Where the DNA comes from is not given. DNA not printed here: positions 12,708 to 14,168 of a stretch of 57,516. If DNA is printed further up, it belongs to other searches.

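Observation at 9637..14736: Teichoic-acid-like polyol-phosphate module (TagF-like + LicC-like + FAD G3P-dehydrogenase-like) in an archaeon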

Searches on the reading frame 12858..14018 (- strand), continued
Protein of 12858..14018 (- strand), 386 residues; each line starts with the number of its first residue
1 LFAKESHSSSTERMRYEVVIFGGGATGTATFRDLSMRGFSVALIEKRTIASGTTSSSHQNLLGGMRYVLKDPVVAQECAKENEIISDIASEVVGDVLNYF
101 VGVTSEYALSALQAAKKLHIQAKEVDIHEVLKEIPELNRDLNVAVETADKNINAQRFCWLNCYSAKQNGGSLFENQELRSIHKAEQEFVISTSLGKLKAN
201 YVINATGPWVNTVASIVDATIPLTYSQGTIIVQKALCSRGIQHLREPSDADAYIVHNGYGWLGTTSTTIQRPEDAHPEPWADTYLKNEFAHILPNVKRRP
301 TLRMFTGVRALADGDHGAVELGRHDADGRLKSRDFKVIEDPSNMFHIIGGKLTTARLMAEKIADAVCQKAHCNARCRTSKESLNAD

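Call 41: search_solved_structures(query=A3, max_evalue=0.001, show_alignments=3)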
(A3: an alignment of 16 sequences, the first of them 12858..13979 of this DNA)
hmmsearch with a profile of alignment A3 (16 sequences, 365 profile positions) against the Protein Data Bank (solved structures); distinct sequences matched with E-value up to 0.001: 51.
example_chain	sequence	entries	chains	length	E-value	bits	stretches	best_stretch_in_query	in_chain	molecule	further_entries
3da1_A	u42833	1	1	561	1.1e-33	119.9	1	2-362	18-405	Glycerol-3-phosphate dehydrogenase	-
2qcu_A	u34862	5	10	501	1.7e-27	99.6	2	126-348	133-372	Aerobic glycerol-3-phosphate dehydrogenase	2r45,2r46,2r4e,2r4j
2rgh_A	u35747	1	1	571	7.7e-24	87.5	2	151-359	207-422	Alpha-Glycerophosphate Oxidase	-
2rgo_A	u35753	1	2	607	4.5e-21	78.4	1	3-79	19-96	Alpha-Glycerophosphate Oxidase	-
1y56_B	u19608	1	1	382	7.7e-19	71.1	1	2-307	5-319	sarcosine oxidase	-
4ysh_A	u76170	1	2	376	4.6e-16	61.9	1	133-300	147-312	Glycine oxidase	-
7cyx_A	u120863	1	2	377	3e-15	59.3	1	2-303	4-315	Glycine oxidase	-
1ryi_A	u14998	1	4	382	2.4e-12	49.7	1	135-308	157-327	GLYCINE OXIDASE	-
3if9_A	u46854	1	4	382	2.4e-12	49.7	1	135-308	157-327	Glycine oxidase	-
9woz_A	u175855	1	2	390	2.6e-12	49.6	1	135-308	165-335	Glycine oxidase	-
1ng3_A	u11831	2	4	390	5.1e-12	48.6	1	135-307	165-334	Glycine oxidase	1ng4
5l46_A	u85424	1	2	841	1.3e-09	40.7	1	113-222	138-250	Dimethylglycine dehydrogenase, mitochondrial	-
1l9c_A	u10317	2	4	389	3.2e-09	39.4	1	92-211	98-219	Monomeric Sarcosine Oxidase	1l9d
1el5_A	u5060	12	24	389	3.2e-09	39.4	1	92-211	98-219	SARCOSINE OXIDASE | SARCOSINE OXIDE | Monomeric sarcosine oxidase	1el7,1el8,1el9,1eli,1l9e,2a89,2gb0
3m12_A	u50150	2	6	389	3.2e-09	39.4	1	92-211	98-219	Monomeric Sarcosine Oxidase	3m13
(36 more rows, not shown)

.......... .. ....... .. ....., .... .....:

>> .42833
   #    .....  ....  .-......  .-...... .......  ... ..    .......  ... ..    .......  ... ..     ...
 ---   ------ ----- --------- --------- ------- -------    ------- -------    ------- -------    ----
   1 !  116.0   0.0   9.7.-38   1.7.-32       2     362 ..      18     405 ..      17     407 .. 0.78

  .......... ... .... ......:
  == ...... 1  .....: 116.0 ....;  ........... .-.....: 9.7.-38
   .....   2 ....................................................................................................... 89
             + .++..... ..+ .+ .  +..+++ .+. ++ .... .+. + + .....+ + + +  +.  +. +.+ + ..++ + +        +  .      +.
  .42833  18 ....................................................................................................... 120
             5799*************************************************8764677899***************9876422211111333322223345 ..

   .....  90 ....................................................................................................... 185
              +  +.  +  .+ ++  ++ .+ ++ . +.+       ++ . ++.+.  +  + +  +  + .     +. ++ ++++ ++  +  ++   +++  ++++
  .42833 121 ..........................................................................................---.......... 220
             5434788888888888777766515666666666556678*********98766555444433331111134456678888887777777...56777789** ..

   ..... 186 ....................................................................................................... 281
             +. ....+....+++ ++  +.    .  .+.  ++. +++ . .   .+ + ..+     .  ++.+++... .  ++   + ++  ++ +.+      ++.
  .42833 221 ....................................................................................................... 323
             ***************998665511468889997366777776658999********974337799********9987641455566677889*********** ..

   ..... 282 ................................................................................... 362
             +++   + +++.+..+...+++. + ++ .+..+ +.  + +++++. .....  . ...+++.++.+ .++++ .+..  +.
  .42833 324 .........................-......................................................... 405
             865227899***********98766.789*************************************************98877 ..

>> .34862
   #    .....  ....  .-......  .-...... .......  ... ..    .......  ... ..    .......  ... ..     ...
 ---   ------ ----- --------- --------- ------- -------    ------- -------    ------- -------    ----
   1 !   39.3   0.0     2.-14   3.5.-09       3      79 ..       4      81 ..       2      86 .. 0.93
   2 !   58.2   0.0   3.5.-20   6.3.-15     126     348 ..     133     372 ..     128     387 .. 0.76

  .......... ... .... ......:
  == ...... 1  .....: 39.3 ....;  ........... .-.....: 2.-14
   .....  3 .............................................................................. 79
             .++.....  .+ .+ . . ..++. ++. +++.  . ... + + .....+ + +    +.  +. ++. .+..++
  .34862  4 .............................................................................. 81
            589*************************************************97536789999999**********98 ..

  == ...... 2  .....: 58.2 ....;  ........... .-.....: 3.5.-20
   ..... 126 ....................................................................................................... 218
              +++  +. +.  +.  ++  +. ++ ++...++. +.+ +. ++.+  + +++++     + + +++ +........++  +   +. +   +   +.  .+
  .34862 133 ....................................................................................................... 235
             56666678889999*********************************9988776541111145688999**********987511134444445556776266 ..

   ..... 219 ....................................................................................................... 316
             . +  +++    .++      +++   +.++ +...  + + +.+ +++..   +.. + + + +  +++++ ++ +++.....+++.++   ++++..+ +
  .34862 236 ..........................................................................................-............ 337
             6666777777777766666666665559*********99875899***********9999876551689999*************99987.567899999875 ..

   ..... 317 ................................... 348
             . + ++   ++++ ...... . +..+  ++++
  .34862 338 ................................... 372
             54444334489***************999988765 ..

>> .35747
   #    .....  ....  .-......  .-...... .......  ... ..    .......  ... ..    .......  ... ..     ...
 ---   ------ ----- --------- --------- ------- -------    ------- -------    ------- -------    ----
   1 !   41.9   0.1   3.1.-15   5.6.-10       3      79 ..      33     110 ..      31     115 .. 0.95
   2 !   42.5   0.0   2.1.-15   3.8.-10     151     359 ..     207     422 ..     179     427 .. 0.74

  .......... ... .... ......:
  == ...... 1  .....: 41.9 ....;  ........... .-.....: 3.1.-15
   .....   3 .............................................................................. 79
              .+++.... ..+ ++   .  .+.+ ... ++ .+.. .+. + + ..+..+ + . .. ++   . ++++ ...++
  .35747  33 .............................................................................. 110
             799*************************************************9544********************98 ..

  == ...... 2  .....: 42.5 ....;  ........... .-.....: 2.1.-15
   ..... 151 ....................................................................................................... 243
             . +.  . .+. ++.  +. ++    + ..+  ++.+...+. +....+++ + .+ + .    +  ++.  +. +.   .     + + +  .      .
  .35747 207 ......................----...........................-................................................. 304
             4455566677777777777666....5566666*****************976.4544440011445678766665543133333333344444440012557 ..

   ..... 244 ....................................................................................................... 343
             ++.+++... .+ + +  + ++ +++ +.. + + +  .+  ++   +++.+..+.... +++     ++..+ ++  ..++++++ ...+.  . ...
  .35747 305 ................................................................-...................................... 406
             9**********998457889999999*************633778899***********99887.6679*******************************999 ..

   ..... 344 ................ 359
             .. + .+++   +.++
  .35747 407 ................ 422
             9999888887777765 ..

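Call 49: find_encoding_contigs(protein=P0182, flank=8000, max_places=1)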
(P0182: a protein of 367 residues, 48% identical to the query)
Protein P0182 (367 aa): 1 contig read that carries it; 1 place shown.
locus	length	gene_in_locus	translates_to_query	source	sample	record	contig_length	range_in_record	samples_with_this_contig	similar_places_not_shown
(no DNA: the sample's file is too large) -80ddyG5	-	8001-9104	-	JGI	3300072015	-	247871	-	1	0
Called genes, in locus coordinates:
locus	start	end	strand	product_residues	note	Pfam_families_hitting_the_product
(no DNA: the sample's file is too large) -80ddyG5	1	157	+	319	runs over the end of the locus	PF08068:DKCLD, PF01509:TruB_N, PF21238:Pus10_C, PF16198:TruB_C_2, PF01472:PUA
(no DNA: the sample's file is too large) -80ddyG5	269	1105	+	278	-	PF07714:PK_Tyr_Ser-Thr, PF00069:Pkinase, PF03109:ABC1 (weak)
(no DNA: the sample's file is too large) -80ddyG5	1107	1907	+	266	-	PF00069:Pkinase, PF07714:PK_Tyr_Ser-Thr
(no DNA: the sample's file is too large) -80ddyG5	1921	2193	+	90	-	PF00708:Acylphosphatase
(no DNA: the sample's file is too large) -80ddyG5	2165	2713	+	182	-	PF13238:AAA_18 (faint), PF13521:AAA_28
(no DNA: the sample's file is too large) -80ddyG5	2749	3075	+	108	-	-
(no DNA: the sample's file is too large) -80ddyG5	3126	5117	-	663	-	PF01935:DUF87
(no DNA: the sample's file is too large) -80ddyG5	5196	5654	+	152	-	-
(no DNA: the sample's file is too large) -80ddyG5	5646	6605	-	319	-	PF00581:Rhodanese, PF26341:AAA_SelU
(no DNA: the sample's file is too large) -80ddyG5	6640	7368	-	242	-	PF02811:PHP, PF13263:PHP_C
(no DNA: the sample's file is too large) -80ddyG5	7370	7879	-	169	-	PF01864:CarS-like, PF01148:CTP_transf_1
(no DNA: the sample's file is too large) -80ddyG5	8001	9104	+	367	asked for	PF01266:DAO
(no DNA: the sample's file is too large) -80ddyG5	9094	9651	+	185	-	PF01066:CDP-OH_P_transf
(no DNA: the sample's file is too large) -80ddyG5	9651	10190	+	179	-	PF01066:CDP-OH_P_transf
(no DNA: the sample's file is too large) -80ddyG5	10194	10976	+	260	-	PF02811:PHP (weak), PF13263:PHP_C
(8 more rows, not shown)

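Call 50: find_encoding_contigs(protein=P0146, flank=8000, max_places=1)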
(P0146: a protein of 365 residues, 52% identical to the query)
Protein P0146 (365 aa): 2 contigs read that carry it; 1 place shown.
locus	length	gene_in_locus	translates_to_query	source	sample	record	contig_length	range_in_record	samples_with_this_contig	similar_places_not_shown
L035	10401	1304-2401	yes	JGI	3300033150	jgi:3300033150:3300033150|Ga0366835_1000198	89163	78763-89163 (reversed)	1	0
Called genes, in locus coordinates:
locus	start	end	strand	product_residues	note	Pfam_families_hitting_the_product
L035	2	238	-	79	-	?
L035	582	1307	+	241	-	PF00483:NTP_transferase, PF12804:NTP_transf_3, PF20202:DUF6564 (faint)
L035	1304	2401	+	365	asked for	PF01266:DAO, PF07992:Pyr_redox_2 (faint)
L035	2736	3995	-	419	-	PF27849:MAST (weak)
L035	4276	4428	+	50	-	-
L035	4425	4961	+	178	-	PF12840:HTH_20 (weak), PF13412:HTH_24 (weak), PF24266:HTH_HVO_0163_N, PF12802:MarR_2 (weak), PF13412:HTH_24, PF01022:HTH_5, PF12840:HTH_20, PF13601:HTH_34 (weak), +8 more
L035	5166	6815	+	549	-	PF02776:TPP_enzyme_N, PF00205:TPP_enzyme_M, PF02775:TPP_enzyme_C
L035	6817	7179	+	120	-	PF01842:ACT (weak), PF22629:ACT_AHAS_ss, PF13710:ACT_5 (weak)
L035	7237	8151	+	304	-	PF01063:Aminotran_4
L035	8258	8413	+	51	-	PF02915:Rubrerythrin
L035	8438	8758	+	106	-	PF02915:Rubrerythrin, PF21349:RUBY_RBDX (weak)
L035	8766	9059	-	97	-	-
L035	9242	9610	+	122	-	PF01248:Ribosomal_L7Ae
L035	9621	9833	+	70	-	PF01200:Ribosomal_S28e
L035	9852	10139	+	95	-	PF01246:Ribosomal_L24e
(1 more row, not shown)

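Call 51: find_encoding_contigs(protein=P0168, flank=8000, max_places=1)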
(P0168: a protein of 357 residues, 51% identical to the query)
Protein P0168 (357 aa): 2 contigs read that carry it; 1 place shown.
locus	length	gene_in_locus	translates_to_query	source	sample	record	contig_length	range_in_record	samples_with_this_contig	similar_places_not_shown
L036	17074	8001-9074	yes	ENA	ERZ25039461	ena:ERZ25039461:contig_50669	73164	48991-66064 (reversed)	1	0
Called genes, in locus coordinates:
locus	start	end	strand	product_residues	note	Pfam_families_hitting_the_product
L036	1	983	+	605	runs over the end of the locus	-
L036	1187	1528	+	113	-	-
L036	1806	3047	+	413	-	PF13229:Beta_helix (weak)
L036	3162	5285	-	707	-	-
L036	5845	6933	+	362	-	PF04464:Glyphos_transf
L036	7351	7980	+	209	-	PF20202:DUF6564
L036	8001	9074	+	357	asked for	PF01266:DAO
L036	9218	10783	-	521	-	-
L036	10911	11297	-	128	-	-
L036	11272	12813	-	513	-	-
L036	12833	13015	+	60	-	-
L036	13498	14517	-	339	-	PF00535:Glycos_transf_2, PF10111:Glyco_tranf_2_2, PF13506:Glyco_transf_21, PF13641:Glyco_tranf_2_3, PF13632:Glyco_trans_2_3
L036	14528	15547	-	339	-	PF00535:Glycos_transf_2, PF10111:Glyco_tranf_2_2 (faint), PF13641:Glyco_tranf_2_3, PF13704:Glyco_tranf_2_4 (faint), PF13632:Glyco_trans_2_3 (weak)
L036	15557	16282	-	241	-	PF13489:Methyltransf_23 (weak), PF08241:Methyltransf_11, PF13649:Methyltransf_25 (weak)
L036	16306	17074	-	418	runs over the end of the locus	PF13439:Glyco_transf_4, PF00534:Glycos_transf_1, PF13692:Glyco_trans_1_4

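Call 59: find_related_loci(query=A3, collection=metagenome_contigs, flank=8000)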
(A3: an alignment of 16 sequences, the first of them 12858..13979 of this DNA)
Query A3 (373 aa) in metagenome_contigs; peptide patterns used: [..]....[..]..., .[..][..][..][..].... (x = any residue, [..] = any of these).
597 stretches matched a pattern (row limit reached: there are more); 461 encode a relative of the query (tblastn E <= 1e-3); the best 80 are kept; 80 distinct loci.
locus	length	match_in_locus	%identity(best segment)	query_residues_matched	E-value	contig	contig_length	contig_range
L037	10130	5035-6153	97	1-373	0e+0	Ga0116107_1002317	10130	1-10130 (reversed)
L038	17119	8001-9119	94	1-373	0e+0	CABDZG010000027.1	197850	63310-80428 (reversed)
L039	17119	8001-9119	94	1-373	0e+0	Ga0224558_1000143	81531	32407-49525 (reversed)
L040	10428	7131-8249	94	1-373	0e+0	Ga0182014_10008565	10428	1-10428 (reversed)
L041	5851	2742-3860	95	1-373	0e+0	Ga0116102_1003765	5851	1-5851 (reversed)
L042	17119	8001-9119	94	1-373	0e+0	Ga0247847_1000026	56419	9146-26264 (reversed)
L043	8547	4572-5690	94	1-373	0e+0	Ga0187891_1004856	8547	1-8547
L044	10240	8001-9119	94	1-373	0e+0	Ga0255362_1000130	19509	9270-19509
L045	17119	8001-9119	94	1-373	0e+0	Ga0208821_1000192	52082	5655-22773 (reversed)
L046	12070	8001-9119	94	1-373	0e+0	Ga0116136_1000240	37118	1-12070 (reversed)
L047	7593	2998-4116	94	1-373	0e+0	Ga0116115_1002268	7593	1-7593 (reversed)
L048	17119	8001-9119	89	1-373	0e+0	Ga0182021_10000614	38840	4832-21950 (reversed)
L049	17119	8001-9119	89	1-373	0e+0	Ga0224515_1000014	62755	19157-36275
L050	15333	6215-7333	82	1-373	0e+0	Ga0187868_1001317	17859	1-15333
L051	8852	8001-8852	98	1-284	0e+0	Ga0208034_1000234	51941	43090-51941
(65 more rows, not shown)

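Call 67: search_protein_families(library=pfam, proteins=[L036:7351-7980:+, L036:5845-6933:+], max_evalue=0.001)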
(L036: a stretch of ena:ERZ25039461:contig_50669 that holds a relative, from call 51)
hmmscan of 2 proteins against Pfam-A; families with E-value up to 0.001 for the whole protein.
L036:7351-7980:+ (209 aa): 1 family
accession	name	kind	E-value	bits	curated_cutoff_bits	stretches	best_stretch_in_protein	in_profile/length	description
PF20202.4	DUF6564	-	1.6e-08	34.9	25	1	4-86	26-116/230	Domain of unknown function (DUF6564)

L036:5845-6933:+ (362 aa): 1 family
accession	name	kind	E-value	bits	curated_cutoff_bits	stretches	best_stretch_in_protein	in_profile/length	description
PF04464.20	Glyphos_transf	-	9.3e-51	173.3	22.1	1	6-357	27-366/367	CDP-Glycerol:Poly(glycerophosphate) glycerophosphotransferase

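Call 70: predict_structure(alignment_id=A3)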
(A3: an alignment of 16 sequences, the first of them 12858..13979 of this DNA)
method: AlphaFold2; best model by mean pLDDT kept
length: 373 residues; sequences in the alignment: 16
mean_pLDDT: 89.5   pTM: 0.88
mean pLDDT of the five models: 89.5, 89.3, 88.8, 87.3, 86.7
residues with pLDDT >= 90: 278; 70-90: 72; 50-70: 7; < 50: 16
segments of 3 or more residues with pLDDT < 50: 303-317
pLDDT, mean of each block of 10 residues (from residue 1): 96 96 97 90 83 90 93 94 94 93 96 97 96 94 95 97 94 92 96 93 90 91 94 87 91 84 92 96 96 86 40 45 87 89 92 92 90 68
secondary structure, 60 per line:
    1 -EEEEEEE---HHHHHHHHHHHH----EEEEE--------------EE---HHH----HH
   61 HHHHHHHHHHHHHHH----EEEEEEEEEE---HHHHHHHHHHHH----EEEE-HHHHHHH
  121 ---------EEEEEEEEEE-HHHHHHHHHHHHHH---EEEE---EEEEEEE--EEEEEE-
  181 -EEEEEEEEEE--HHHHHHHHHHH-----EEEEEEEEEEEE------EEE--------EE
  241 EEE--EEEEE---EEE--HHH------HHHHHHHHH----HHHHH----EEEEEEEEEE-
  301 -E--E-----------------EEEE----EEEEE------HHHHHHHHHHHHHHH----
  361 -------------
elements in order: E2-8 H12-23 E28-32 H59-75 E80-89 H93-104 E109-112 H114-120 E130-139 H141-154 E158-161 E165-171 E174-179 E182-191 H194-204 E210-221 E228-230 E239-243 E246-250 E254-256 H268-276 H281-285 E290-299 E323-326 E331-335 H342-356
